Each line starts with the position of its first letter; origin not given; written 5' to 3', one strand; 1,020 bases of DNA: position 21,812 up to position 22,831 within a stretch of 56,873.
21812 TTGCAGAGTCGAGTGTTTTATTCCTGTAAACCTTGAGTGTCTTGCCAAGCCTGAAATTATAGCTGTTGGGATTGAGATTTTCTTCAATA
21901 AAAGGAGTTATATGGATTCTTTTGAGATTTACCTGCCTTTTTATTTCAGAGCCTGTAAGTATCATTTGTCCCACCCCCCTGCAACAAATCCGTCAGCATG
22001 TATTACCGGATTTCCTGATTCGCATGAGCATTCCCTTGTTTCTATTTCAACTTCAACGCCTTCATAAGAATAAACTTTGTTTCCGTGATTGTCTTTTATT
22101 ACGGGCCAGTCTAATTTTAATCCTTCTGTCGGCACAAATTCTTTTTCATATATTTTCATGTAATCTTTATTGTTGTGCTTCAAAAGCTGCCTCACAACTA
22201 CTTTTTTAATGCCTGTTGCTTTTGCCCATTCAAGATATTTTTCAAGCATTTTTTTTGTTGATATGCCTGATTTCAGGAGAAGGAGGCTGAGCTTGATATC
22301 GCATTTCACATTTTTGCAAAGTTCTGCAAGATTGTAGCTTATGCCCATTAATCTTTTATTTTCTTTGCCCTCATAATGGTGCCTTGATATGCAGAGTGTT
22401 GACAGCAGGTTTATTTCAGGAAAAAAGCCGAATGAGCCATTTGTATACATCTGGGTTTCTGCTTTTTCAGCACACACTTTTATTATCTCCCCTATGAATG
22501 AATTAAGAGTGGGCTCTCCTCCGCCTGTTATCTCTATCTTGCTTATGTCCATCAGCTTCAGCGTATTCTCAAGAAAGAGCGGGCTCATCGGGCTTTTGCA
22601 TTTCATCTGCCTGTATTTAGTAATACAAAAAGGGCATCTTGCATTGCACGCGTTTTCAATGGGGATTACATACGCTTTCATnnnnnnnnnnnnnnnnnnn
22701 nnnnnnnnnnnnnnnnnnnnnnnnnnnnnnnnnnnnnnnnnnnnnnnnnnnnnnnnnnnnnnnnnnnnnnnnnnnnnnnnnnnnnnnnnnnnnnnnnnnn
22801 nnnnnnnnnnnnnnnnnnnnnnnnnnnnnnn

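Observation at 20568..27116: Candidate undescribed nucleotide-targeting module: Dcd-like deaminase, Tmk-like kinase, HAD nucleotidase and three radical-SAM-type enzymes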

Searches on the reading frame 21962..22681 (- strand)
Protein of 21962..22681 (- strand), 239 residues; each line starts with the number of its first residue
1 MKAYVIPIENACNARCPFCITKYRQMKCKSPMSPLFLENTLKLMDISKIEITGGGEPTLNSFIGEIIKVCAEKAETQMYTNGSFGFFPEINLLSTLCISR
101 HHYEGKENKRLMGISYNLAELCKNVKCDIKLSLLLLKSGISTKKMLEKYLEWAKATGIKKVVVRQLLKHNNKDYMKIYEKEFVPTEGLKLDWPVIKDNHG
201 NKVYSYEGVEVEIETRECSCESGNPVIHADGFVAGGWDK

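Call 3: search_protein_families(library=pfam, proteins=[window:21962-22681:-], max_evalue=0.1)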
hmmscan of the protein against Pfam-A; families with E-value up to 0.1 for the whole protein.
window:21962-22681:- (239 aa): 1 family
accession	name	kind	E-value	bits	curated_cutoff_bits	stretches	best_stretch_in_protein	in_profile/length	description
PF04055.27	Radical_SAM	-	5.9e-07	30.3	29.5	1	10-83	5-87/166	Radical SAM superfamily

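Call 4: search_protein_families(library=ncbifam, proteins=[window:21962-22681:-], max_evalue=0.1)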
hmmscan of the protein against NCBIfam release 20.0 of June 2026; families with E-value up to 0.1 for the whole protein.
window:21962-22681:- (239 aa): 18 families
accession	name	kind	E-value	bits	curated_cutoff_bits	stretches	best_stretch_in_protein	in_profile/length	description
NF001199.0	PRK00164.2-1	equivalog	1.1e-07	31.3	231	1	5-83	15-97/308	GTP 3',8-cyclase MoaA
TIGR02668.1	moaA_archaeal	equivalog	1.5e-07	30.7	325.25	1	6-84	14-96/303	GTP 3',8-cyclase MoaA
TIGR04317.1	W_rSAM_matur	equivalog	2.1e-07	30.4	380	1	2-84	4-90/349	tungsten cofactor oxidoreductase radical SAM maturase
TIGR02666.1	moaA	equivalog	1.1e-06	27.8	284.05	1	7-83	15-101/336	GTP 3',8-cyclase MoaA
TIGR03963.1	rSAM_QueE_Clost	equivalog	5.6e-06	26.2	260.1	1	10-85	27-105/219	putative 7-carboxy-7-deazaguanine synthase QueE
NF038283.1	viperin_w_prok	equivalog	1.7e-05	24.2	180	1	9-84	9-94/281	viperin family antiviral radical SAM protein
TIGR04311.1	rSAM_Geo_metal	subfamily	0.00027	20.1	400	1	8-88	9-87/423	radical SAM/SPASM family putative metalloenzyme maturase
TIGR02495.1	NrdG2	equivalog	0.00031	20.1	131.15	1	11-83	25-100/193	anaerobic ribonucleoside-triphosphate reductase activating protein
NF045646.2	rSAM_Se_TrsS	equivalog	0.00048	18.8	490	1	5-82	89-170/441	radical SAM (seleno)protein TrsS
NF047865.1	rSAM_PapB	equivalog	0.00059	19.2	340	1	5-77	6-85/330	PapB family radical SAM/SPASM ranthipeptide maturase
NF049973.1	radical_Rv1681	equivalog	0.0011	18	380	1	44-83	117-155/326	Rv1681 family radical SAM protein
TIGR03977.1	rSAM_pair_HxsC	equivalog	0.0013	17.7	267.9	1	9-83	32-109/292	His-Xaa-Ser system radical SAM maturase HxsC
NF045702.1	rSAM_GDGT_ether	equivalog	0.0023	16.6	450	1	6-82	90-173/486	tetraether lipid synthase Tes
TIGR03978.1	rSAM_paired_1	equivalog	0.0028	16.5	370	1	5-76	86-163/466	His-Xaa-Ser system radical SAM maturase HxsB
TIGR00024.1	SbcD_rel_arch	hypoth_equivalog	0.0064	16.2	115.2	1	141-212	42-110/224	putative phosphoesterase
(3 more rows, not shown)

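Call 5: search_protein_families(library=padloc, proteins=[window:21962-22681:-], max_evalue=0.1)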
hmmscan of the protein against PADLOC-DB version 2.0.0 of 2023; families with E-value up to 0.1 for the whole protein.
window:21962-22681:- (239 aa): 3 families
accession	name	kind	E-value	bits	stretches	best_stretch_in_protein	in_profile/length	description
PDLC02903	pVip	-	1.5e-07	29.1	1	8-84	6-80/257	Viperins not associated with kinases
PDLC02904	pVip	-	8.7e-07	26.7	1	9-84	10-87/262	Viperins associated with kinases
PDLC02905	pVip-kinase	-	0.0044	14.3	1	10-83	190-270/474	Viperin-kinase fusion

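Call 6: search_protein_families(library=phrogs, proteins=[window:21962-22681:-], max_evalue=0.1)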
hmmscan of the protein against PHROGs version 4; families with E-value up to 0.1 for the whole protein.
window:21962-22681:- (239 aa): 4 families
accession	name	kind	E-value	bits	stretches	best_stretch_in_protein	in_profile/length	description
phrog_1802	-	other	0.00011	22.3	1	8-100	50-147/556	radical SAM domain-containing protein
phrog_10072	-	unknown function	0.012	16.3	1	109-191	77-159/178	-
phrog_2076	-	moron, auxiliary metabolic gene and host takeover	0.015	15.8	1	12-124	41-131/247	QueE-like radical SAM domain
phrog_27142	-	other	0.084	13.7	0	139-213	190-265/300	Fe-S-cluster redox domain-containing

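Call 12: find_encoding_contigs(protein=window:21962-22681:-, flank=10000, max_places=10)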
Protein window:21962-22681:- (239 aa): 2 contigs read that carry it; 2 places shown.
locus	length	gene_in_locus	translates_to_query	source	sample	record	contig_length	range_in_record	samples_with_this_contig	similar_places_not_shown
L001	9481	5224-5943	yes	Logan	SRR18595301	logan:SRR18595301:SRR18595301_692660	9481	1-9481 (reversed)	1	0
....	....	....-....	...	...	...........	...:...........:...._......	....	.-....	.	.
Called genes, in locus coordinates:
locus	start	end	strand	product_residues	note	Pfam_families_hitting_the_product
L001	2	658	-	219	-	?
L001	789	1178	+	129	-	-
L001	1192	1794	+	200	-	-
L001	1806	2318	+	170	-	-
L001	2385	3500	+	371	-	-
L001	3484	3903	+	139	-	-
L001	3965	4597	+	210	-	-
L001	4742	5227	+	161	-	PF13238:AAA_18 (faint), PF02223:Thymidylate_kin (faint)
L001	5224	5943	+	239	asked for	PF04055:Radical_SAM (weak)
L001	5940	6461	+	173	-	PF22769:DCD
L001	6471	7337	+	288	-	PF04055:Radical_SAM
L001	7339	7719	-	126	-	PF03013:Pyr_excise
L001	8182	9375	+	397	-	PF00932:LTD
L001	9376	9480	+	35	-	?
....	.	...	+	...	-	?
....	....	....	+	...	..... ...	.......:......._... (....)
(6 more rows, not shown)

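Call 28: find_related_loci(query=window:21962-22681:-, collection=viral_contigs, flank=8000)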
Query window:21962-22681:- (239 aa) in viral_contigs; peptide patterns used: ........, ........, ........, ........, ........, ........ (x = any residue, [..] = any of these).
4 stretches matched a pattern, but none encodes a relative of the query by tblastn (E <= 1e-3).

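Call 32: search_dna_similar(query=window:21962-22681:-, collection=phages, mode=protein, max_rows=20)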
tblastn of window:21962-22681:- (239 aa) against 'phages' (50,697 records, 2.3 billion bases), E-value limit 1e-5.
No match.

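Call 35: find_homologous_proteins(query=window:21962-22681:-)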
Query window:21962-22681:- (239 aa): 51 proteins with E <= 0.001 among 301 candidates.
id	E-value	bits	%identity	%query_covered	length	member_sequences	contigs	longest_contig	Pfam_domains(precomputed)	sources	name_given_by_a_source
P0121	5.2e-160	549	100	100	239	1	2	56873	PF04055.28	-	-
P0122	2.3e-130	452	81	100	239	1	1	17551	PF04055.28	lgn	-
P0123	1.2e-75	272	52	100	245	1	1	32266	PF04055.28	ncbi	ncbi:MAG: radical SAM protein [Candidatus Woesearchaeota archaeon]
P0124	2.0e-59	219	46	100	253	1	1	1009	PF04055.28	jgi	-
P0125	1.3e-58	217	47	100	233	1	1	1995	PF04055.28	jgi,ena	-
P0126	1.1e-57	214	47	99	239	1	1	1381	PF04055.28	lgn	-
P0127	4.9e-56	208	50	99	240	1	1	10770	PF04055.28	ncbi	-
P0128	1.5e-54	203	48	100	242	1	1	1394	PF04055.28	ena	-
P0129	1.9e-54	203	48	99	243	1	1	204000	PF04055.28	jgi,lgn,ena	-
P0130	2.3e-54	203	48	99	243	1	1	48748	PF04055.28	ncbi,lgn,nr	ncbi:MAG: radical SAM protein [Patescibacteria group bacterium]|nr:radical SAM protein [Patescibacte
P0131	4.4e-54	202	46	99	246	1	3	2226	PF04055.28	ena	-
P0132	7.1e-54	201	46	99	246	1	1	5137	PF04055.28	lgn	-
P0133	3.2e-53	199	45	100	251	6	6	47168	PF04055.28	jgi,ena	-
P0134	4.4e-53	199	46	99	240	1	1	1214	PF04055.28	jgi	jgi:molybdenum cofactor biosynthesis enzyme MoaA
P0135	3.7e-52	196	44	100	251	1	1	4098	PF04055.28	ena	-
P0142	5.5e-49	185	42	99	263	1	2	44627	PF04055.28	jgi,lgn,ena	-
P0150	5.8e-44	169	44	97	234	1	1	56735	PF04055.28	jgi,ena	-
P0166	4.8e-37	146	45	75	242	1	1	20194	PF04055.28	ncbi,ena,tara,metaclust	tara:strand:+ start:645 stop:1373 length:729 start_codon:yes stop_codon:yes gene_type:complete|metac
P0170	2.2e-30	124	38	100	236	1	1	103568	PF04055.28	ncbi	ncbi:MAG: hypothetical protein ABH864_02965 [archaeon]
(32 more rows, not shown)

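Call 36: find_encoding_contigs(protein=P0122, flank=10000, max_places=2)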
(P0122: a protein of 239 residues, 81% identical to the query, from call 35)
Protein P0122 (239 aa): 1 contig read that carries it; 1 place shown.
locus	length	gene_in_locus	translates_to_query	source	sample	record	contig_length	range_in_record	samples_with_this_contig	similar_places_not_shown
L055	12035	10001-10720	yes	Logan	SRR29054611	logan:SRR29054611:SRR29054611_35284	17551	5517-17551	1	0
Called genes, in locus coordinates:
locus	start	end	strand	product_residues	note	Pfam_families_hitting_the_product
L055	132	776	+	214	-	PF01022:HTH_5 (faint), PF09339:HTH_IclR (faint), PF01909:NTP_transf_2, PF18765:Polbeta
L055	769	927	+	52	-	-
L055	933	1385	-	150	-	-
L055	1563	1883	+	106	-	-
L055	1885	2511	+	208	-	-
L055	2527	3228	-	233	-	-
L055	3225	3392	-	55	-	-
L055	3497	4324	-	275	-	-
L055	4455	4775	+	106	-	-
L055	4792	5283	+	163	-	-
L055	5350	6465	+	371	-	-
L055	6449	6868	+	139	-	-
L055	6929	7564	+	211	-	-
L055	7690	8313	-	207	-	-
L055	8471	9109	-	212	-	PF01909:NTP_transf_2, PF18765:Polbeta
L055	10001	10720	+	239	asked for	PF04055:Radical_SAM (faint)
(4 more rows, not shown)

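Call 37: find_encoding_contigs(protein=P0129, flank=8000, max_places=2)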
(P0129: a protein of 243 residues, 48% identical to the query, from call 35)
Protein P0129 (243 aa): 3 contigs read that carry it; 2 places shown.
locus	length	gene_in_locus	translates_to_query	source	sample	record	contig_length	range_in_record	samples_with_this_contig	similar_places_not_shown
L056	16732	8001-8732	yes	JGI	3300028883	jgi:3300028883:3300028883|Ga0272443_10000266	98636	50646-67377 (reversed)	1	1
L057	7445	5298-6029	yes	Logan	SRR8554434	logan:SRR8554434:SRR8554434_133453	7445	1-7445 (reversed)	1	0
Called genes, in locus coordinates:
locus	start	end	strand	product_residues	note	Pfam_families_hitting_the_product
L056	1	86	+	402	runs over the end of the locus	PF04894:Nre_N, PF04895:Nre_C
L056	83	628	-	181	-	-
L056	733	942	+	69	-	-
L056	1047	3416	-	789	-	PF01751:Toprim, PF01131:Topoisom_bac, PF01396:Zn_ribbon_Top1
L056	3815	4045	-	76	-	-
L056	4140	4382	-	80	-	-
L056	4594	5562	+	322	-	-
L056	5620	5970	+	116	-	-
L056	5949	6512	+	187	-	-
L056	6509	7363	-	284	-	-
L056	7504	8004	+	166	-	PF02223:Thymidylate_kin (faint)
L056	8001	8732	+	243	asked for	PF04055:Radical_SAM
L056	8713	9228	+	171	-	PF22769:DCD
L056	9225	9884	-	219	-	PF00149:Metallophos, PF12850:Metallophos_2, PF14582:Metallophos_3 (weak)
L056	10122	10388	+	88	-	-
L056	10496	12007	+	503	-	PF08903:DUF1846, PF20921:DUF1846_C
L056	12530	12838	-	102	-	PF01096:Zn_ribbon_TFIIS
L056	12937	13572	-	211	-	-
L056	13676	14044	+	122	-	-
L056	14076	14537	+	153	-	-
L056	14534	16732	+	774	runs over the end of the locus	PF02359:CDC48_N, PF02933:CDC48_2, PF05496:RuvB_N (weak), PF00004:AAA, PF07724:AAA_2 (weak), PF17862:AAA_lid_3, PF00004:AAA, PF17862:AAA_lid_3, +21 more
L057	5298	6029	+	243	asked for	PF04055:Radical_SAM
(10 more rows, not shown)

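Call 38: find_encoding_contigs(protein=P0130, flank=8000, max_places=2)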
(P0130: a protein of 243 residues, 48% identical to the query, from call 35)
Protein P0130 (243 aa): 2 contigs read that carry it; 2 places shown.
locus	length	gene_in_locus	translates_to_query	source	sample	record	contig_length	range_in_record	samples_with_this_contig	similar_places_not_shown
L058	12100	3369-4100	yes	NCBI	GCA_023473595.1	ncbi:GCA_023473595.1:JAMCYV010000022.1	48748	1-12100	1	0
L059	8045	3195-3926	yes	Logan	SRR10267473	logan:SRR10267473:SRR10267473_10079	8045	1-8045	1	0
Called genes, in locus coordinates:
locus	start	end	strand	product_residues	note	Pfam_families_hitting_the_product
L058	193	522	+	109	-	PF13396:PLDc_N (weak)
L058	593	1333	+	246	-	PF02535:Zip (weak)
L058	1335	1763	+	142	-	-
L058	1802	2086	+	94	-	PF03083:MtN3_slv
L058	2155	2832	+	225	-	PF00293:NUDIX, PF19368:WHD_AraR, PF21906:WHD_NrtR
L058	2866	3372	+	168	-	PF13521:AAA_28 (faint)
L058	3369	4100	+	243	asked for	PF04055:Radical_SAM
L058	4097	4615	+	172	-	PF22769:DCD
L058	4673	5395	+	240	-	PF01904:DUF72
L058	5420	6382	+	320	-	PF04389:Peptidase_M28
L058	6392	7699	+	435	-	PF01743:PolyA_pol, PF12627:PolyA_pol_RNAbd, PF01966:HD, PF13735:tRNA_NucTran2_2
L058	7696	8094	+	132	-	PF01951:Archease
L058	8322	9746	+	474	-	PF01139:RtcB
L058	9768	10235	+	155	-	PF00293:NUDIX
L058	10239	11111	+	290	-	PF00892:EamA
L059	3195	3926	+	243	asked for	PF04055:Radical_SAM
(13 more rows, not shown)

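Call 42: find_encoding_contigs(protein=P0133, flank=8000, max_places=3)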
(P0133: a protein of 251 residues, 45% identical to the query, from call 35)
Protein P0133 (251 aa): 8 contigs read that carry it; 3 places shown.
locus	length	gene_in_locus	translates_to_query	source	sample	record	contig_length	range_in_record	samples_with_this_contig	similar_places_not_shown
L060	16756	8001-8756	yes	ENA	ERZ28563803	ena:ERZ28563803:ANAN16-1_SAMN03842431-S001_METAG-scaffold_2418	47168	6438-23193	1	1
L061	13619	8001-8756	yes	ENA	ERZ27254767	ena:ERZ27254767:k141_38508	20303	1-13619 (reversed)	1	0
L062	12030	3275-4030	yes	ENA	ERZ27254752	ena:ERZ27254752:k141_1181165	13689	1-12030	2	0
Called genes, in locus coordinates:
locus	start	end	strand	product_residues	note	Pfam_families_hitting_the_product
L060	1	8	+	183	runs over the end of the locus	PF04011:LemA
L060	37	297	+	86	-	-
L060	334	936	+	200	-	-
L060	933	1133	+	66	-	-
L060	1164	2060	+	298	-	PF01435:Peptidase_M48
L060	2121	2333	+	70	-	PF04014:MazE_antitoxin (weak)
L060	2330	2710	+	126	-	PF01850:PIN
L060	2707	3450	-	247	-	PF00702:Hydrolase, PF13419:HAD_2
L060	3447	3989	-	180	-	PF00719:Pyrophosphatase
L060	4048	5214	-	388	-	PF00494:SQS_PSY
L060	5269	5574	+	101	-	PF01035:DNA_binding_1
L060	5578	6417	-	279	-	-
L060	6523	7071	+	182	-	PF13521:AAA_28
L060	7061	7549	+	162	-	-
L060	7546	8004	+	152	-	PF05014:Nuc_deoxyrib_tr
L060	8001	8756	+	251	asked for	PF04055:Radical_SAM (weak)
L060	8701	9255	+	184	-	PF22769:DCD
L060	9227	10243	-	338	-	-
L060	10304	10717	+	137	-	PF01894:YjbQ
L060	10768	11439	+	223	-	PF08022:FAD_binding_8 (weak), PF00175:NAD_binding_1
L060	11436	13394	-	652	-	PF01835:MG2 (faint)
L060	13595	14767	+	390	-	PF00579:tRNA-synt_1b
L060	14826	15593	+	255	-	-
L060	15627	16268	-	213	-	-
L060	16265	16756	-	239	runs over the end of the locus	-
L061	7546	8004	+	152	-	PF05014:Nuc_deoxyrib_tr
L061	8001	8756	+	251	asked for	PF04055:Radical_SAM (weak)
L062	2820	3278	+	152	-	PF05014:Nuc_deoxyrib_tr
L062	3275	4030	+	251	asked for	PF04055:Radical_SAM (weak)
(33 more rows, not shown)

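Call 43: find_encoding_contigs(protein=P0170, flank=8000, max_places=2)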
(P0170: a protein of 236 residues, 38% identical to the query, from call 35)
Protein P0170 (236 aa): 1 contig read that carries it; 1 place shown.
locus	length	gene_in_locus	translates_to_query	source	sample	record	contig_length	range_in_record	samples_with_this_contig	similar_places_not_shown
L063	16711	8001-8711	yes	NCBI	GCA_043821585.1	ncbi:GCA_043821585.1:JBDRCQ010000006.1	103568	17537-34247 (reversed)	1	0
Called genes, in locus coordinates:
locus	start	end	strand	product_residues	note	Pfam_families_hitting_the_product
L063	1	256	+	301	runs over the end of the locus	PF01435:Peptidase_M48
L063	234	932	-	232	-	PF01209:Ubie_methyltran, PF03141:Methyltransf_29 (weak), PF13489:Methyltransf_23, PF07021:MetW (weak), PF13649:Methyltransf_25, PF13847:Methyltransf_31, PF08241:Methyltransf_11, PF08242:Methyltransf_12, +1 more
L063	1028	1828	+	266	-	PF01978:TrmB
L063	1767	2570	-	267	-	-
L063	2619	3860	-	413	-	PF01136:Peptidase_U32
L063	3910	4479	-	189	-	PF00300:His_Phos_1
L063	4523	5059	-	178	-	-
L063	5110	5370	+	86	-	PF01035:DNA_binding_1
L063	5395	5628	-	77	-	PF00462:Glutaredoxin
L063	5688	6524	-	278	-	-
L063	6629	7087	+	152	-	PF13521:AAA_28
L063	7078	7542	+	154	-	-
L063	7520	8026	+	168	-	PF01712:dNK (faint), PF13521:AAA_28 (faint), PF02223:Thymidylate_kin (faint)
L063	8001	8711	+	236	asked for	PF04055:Radical_SAM (weak)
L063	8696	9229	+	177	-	PF22769:DCD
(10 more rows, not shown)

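Call 54: predict_structure(alignment_id=A1)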
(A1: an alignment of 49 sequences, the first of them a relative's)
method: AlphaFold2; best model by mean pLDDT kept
length: 239 residues; sequences in the alignment: 49
mean_pLDDT: 94.0   pTM: 0.91
mean pLDDT of the five models: 94.0, 93.5, 93.5, 92.4, 92.3
residues with pLDDT >= 90: 205; 70-90: 30; 50-70: 4; < 50: 0
segments of 3 or more residues with pLDDT < 50: none
pLDDT, mean of each block of 10 residues (from residue 1): 94 94 83 97 97 91 98 98 96 98 98 96 96 98 98 97 95 97 94 86 95 84 88 85
secondary structure, 60 per line:
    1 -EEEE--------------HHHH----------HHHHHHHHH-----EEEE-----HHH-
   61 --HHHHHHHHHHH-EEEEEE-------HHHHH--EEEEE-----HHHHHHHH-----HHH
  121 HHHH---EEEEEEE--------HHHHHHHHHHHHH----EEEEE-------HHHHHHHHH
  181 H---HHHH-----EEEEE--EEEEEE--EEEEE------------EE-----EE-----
elements in order: E2-5 H20-23 H34-42 E48-51 H63-73 E75-80 H88-92 E95-99 H105-112 H118-124 E128-134 H143-155 E160-164 H172-181 H185-188 E194-198 E201-206 E209-213

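Call 56: fold_search(model_id=the predicted structure, library=pdb)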
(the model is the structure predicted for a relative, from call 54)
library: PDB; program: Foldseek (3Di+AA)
matches with E <= 10: 1075; with E <= 0.001: 68
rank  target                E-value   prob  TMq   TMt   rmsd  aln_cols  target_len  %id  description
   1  2fb2_B                7.3e-10  1.00  0.74  0.56   4.5       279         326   14  Structure of the MoaA Arg17/266/268/Ala triple mutant (released 2006-05-09)
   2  5v1s_A                3.0e-09  1.00  0.68  0.40   6.4       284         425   14  Crystal structure of Streptococcus suis SuiB bound to S-adenosylmethionine (released 2017-08-30)
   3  5v1t_A                3.2e-09  1.00  0.57  0.32   3.1       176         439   20  Crystal structure of Streptococcus suis SuiB bound to precursor peptide SuiA (released 2017-08-30)
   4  5v1q_B                4.6e-09  1.00  0.60  0.34   3.1       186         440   19  Crystal structure of Streptococcus suis SuiB (released 2017-08-30)
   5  1tv7_A                7.9e-09  1.00  0.69  0.52   6.4       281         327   15  Structure of the S-adenosylmethionine dependent Enzyme MoaA (released 2004-08-31)
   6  5v1q_A                7.9e-09  1.00  0.66  0.39   6.6       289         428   15  Crystal structure of Streptococcus suis SuiB (released 2017-08-30)
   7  9dfn                  1.5e-08  1.00  0.66  0.56   4.9       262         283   16  X-ray crystal structure of the second viperin-like enzyme from Trichoderma virens with bound CTP and SAM (released 2025-02-19)
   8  6efn                  2.3e-08  1.00  0.66  0.43   5.4       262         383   17  Structure of a RiPP maturase, SkfB (released 2018-10-24)
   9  7n7i_A                2.3e-08  1.00  0.63  0.55   5.8       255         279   18  X-ray crystal structure of Viperin-like enzyme from Trichoderma virens (released 2021-06-30)
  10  5v1s_B                2.6e-08  1.00  0.56  0.33   3.9       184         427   19  Crystal structure of Streptococcus suis SuiB bound to S-adenosylmethionine (released 2017-08-30)
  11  6q2q_B                4.2e-08  1.00  0.62  0.52   9.0       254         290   17  Crystal structure of mouse viperin bound to uridine triphosphate and S-adenosylhomocysteine (released 2020-01-22)
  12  7bi7_A                8.5e-08  1.00  0.55  0.48  10.2       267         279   14  An Unexpected P-Cluster like Intermediate En Route to the Nitrogenase FeMo-co (released 2021-03-10)
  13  6y1x_A                1.1e-07  1.00  0.52  0.49   6.0       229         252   14  X-ray structure of the radical SAM protein NifB, a key nitrogenase maturating enzyme (released 2020-06-17)
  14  7bi7_B                1.7e-07  1.00  0.56  0.50   9.1       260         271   14  An Unexpected P-Cluster like Intermediate En Route to the Nitrogenase FeMo-co (released 2021-03-10)
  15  3cb8_A                3.2e-07  1.00  0.54  0.53   4.8       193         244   14  4Fe-4S-Pyruvate formate-lyase activating enzyme in complex with AdoMet and a peptide substrate (released 2008-10-28)
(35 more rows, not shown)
